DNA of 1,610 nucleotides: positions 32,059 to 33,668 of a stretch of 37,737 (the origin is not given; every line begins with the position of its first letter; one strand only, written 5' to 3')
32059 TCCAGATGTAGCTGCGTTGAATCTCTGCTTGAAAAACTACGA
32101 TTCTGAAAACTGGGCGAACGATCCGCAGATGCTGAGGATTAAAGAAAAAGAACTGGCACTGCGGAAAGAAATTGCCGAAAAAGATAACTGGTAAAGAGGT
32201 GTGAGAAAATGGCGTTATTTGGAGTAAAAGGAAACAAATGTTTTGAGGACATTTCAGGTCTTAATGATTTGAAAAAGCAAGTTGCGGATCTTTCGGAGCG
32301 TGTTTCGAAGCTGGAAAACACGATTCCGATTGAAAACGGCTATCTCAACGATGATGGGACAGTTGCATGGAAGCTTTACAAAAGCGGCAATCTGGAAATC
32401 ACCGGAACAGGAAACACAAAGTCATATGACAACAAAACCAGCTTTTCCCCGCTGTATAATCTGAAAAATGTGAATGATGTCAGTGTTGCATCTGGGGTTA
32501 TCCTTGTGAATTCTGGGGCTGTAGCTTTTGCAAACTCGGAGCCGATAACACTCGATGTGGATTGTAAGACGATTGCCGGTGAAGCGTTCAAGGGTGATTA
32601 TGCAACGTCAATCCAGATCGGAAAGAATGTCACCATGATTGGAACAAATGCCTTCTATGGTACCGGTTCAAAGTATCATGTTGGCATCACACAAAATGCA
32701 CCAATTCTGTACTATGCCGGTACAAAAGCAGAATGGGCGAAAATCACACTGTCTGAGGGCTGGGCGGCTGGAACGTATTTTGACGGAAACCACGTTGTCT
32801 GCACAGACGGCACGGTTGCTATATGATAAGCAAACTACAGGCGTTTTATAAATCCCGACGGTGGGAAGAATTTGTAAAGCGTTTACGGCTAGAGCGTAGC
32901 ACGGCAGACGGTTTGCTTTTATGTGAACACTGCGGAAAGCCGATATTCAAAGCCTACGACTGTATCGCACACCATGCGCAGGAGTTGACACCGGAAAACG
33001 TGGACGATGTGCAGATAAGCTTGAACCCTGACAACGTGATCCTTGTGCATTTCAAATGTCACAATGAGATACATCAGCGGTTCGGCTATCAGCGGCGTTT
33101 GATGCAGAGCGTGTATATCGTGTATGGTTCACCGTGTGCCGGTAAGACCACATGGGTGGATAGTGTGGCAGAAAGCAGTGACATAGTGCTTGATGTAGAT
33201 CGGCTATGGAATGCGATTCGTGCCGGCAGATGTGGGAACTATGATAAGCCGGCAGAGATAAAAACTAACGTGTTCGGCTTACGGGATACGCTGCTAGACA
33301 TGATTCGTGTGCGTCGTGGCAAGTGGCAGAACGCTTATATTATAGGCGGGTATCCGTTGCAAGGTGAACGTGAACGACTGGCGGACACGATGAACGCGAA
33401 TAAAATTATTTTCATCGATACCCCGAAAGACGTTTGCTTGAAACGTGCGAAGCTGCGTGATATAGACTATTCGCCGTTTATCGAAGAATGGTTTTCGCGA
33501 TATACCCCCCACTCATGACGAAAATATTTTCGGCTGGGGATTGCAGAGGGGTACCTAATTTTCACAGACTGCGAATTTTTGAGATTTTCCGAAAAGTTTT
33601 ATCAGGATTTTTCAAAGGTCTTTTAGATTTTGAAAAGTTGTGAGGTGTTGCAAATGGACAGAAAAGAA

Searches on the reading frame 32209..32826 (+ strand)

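Call 111: search_protein_families(library=phrogs, proteins=[window:32209-32826:+], max_evalue=0.00001)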
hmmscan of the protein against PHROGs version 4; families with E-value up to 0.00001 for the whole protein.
window:32209-32826:+ (205 aa): 1 family
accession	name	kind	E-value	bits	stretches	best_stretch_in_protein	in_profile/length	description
phrog_18805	-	unknown function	3.1e-10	40.5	1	16-154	189-333/457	-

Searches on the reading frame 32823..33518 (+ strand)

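Call 111: search_protein_families(library=phrogs, proteins=[window:32823-33518:+], max_evalue=0.00001)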
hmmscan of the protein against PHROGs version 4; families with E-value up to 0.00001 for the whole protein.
window:32823-33518:+ (231 aa): 6 families
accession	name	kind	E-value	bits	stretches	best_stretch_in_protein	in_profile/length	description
phrog_4581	-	head and packaging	5.4e-46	158.8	1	4-228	43-260/395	terminase small subunit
phrog_119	-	DNA, RNA and nucleotide metabolism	1.2e-10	41.8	1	4-93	181-264/443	HNH endonuclease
phrog_144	-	DNA, RNA and nucleotide metabolism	4.7e-08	33.9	1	6-86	64-135/175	HNH endonuclease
phrog_2071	-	other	6.2e-08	33.7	1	93-162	14-80/282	ATPase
phrog_9644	-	head and packaging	3.7e-06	27.5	1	94-213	1-115/341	head maturation protease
phrog_4321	-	DNA, RNA and nucleotide metabolism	6.8e-06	26.9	0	6-95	40-122/135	HNH endonuclease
